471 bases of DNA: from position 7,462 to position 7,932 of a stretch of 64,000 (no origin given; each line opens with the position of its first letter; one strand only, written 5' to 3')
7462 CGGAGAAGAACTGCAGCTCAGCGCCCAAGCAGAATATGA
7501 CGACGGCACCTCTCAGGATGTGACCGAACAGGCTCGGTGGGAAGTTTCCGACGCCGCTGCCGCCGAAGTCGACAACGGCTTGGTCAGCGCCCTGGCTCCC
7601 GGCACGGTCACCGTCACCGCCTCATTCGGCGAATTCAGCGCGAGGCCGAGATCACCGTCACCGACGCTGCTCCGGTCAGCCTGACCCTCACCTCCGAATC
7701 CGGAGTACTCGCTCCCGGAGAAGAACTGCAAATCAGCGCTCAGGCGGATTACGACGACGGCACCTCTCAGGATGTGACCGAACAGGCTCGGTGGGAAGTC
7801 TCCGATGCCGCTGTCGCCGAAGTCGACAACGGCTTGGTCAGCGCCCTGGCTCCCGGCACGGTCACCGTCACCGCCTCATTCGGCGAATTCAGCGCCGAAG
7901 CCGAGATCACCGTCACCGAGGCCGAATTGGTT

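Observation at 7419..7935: Frameshift inside a near-perfect 257-nt tandem repeat of the Big_2/LRR lipoprotein gene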

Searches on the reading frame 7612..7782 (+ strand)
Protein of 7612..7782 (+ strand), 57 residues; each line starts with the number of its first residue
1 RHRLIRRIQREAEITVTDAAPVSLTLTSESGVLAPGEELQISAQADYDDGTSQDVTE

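Call 42: find_encoding_contigs(protein=P0266, flank=10000, max_places=10)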
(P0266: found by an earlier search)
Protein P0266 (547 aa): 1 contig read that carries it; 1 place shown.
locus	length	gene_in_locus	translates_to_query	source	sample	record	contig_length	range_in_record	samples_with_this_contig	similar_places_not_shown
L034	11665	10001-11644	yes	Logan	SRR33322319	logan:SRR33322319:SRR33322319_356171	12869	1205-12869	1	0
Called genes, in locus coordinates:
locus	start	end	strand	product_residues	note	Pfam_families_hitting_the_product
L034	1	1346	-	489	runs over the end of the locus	PF00133:tRNA-synt_1 (faint), PF01406:tRNA-synt_1e, PF01921:tRNA-synt_1f (faint), PF09334:tRNA-synt_1g (faint), PF09190:DALR_2, PF23493:CysS_C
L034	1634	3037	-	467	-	PF00082:Peptidase_S8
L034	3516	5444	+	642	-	PF13785:DUF4178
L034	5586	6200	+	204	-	PF01300:Sua5_yciO_yrdC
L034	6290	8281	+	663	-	PF08271:Zn_Ribbon_TF (faint), PF13785:DUF4178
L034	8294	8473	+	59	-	-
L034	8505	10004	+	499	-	PF01564:Spermine_synth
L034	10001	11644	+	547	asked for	PF13450:NAD_binding_8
